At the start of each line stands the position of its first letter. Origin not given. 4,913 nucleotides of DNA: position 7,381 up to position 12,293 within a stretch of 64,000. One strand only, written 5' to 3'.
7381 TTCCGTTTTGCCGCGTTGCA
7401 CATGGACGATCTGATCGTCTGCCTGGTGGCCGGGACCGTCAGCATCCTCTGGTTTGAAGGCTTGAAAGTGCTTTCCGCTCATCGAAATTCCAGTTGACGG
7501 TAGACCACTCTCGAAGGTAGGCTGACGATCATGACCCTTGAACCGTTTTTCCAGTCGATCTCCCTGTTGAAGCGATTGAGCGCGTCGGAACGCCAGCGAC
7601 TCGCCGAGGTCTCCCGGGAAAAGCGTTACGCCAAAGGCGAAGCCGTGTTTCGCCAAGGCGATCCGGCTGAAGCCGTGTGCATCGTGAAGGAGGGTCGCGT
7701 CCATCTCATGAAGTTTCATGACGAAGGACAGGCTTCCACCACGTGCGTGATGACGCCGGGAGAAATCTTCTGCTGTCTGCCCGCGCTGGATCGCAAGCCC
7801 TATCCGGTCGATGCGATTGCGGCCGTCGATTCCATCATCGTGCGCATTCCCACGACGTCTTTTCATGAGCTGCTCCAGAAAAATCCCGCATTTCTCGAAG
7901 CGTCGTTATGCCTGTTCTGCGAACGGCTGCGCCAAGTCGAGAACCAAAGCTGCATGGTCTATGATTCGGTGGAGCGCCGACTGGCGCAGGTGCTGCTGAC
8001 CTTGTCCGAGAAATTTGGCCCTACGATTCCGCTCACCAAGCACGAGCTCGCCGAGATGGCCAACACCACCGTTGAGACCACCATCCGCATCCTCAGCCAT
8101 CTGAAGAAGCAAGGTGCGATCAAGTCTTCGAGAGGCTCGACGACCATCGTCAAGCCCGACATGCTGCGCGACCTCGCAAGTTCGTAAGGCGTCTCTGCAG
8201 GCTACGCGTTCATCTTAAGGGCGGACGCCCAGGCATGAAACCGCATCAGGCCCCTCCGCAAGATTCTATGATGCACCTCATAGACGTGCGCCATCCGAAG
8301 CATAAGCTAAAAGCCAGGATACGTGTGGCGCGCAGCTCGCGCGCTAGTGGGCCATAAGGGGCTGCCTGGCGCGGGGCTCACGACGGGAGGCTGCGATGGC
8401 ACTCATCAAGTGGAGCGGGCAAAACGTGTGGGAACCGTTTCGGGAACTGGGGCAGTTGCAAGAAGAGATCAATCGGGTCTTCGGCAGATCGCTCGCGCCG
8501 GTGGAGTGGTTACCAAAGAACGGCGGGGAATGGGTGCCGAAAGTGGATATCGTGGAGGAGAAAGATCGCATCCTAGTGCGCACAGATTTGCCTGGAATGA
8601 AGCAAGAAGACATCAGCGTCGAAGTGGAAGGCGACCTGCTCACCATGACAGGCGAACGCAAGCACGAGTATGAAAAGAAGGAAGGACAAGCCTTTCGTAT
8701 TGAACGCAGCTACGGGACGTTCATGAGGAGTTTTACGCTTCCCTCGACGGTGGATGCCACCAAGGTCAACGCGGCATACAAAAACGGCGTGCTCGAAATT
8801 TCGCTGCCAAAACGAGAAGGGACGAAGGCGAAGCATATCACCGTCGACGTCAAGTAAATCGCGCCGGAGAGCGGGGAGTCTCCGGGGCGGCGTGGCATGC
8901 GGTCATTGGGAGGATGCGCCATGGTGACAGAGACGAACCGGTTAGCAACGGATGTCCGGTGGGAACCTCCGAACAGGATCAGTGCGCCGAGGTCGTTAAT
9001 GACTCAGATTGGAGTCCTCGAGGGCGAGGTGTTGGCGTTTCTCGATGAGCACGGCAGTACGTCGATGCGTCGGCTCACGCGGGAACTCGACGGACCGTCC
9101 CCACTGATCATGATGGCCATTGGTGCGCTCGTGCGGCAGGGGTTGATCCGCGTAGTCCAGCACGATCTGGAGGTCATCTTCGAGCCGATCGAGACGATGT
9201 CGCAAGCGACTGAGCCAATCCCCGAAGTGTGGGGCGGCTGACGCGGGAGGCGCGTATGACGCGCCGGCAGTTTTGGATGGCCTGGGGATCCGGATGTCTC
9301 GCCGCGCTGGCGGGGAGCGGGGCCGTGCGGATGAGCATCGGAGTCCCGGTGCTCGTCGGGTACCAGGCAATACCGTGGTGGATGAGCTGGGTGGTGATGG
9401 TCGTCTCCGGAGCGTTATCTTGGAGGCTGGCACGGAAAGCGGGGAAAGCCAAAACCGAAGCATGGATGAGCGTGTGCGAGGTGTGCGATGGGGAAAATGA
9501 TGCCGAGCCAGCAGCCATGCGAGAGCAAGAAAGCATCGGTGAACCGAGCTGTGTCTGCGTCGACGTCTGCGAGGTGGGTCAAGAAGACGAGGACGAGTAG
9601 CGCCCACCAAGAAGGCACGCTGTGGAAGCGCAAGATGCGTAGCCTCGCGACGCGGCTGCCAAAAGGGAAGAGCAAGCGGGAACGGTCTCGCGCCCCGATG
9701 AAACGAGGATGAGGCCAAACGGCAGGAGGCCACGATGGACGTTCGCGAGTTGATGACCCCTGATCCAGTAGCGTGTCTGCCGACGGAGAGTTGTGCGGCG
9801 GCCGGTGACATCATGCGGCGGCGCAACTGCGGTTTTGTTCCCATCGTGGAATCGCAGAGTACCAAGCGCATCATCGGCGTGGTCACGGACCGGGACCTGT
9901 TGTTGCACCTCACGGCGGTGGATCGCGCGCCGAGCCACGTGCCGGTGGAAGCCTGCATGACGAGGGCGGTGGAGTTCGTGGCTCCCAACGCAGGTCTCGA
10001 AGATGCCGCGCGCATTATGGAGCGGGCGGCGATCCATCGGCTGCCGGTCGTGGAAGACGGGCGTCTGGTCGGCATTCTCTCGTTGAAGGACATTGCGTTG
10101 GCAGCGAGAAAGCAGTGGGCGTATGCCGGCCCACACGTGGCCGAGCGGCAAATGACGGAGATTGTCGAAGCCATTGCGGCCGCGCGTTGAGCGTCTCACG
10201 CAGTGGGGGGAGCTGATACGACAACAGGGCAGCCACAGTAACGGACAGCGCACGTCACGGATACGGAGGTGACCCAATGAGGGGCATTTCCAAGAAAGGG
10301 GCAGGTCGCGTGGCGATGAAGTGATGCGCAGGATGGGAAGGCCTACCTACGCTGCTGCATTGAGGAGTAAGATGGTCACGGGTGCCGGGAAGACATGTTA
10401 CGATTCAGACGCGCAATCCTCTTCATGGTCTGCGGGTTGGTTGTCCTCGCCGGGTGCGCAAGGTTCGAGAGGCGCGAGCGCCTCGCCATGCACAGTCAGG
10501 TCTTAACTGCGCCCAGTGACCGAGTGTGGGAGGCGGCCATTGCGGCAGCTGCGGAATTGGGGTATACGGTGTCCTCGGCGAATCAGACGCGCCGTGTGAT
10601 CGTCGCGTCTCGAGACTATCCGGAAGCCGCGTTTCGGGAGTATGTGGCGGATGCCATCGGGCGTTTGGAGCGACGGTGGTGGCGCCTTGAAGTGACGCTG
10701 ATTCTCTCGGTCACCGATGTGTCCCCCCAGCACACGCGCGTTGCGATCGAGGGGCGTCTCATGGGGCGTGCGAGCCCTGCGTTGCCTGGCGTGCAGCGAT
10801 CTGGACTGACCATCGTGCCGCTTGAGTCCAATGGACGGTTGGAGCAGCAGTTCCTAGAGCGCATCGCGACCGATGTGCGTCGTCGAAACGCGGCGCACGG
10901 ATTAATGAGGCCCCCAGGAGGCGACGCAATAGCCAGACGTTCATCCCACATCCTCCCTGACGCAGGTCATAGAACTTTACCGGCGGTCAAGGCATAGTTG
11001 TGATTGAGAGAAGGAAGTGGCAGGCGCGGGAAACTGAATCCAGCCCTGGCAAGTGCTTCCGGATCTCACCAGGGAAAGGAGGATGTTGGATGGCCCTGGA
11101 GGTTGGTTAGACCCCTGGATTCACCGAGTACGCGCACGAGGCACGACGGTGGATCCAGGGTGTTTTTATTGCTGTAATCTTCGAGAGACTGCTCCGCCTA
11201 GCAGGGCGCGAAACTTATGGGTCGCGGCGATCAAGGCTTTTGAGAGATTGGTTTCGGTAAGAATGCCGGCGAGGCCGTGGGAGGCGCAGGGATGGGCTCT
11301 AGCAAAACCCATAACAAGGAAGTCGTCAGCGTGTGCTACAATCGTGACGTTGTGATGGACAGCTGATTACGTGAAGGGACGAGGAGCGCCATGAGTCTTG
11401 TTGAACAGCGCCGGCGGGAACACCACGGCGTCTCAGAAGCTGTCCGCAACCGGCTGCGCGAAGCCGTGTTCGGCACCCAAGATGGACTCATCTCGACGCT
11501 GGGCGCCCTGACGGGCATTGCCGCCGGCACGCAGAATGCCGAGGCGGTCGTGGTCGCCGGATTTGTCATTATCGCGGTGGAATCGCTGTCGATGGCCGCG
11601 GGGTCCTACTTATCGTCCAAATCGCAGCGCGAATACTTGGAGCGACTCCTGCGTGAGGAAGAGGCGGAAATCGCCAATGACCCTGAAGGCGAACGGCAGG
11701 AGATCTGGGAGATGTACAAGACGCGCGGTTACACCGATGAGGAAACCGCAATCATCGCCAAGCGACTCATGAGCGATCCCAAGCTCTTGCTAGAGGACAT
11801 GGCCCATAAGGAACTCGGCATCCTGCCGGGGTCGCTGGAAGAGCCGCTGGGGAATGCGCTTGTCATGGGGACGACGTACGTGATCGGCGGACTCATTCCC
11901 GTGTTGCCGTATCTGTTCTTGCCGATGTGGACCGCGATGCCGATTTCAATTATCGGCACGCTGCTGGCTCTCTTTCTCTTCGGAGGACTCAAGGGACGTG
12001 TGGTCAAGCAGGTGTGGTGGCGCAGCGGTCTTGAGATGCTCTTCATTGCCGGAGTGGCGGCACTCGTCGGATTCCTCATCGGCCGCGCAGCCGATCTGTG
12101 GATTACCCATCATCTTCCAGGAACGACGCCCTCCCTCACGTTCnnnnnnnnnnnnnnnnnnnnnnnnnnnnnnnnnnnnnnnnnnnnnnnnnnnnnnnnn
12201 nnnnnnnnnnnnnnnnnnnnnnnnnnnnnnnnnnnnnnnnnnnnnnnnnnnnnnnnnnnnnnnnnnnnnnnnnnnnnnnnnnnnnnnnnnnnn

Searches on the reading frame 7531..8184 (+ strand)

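Call 43: search_protein_families(library=pfam, proteins=[window:7531-8184:+], max_evalue=0.00001)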
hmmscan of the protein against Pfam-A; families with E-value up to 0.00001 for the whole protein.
window:7531-8184:+ (218 aa): 2 families
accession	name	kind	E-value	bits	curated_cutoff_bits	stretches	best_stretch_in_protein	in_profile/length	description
PF00027.35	cNMP_binding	-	2.4e-21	75.9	27.5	1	31-118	2-89/89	Cyclic nucleotide-binding domain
PF13545.12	HTH_Crp_2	-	6.8e-16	58.4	27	1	150-215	2-70/70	Crp-like helix-turn-helix domain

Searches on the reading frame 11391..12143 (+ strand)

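Call 43: search_protein_families(library=pfam, proteins=[window:11391-12143:+], max_evalue=0.00001)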
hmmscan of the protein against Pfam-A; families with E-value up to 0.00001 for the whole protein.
window:11391-12143:+ (251 aa): 1 family
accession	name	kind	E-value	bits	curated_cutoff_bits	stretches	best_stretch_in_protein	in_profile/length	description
PF01988.24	VIT1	-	4.6e-61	206.8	28.1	1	22-232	1-214/214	VIT family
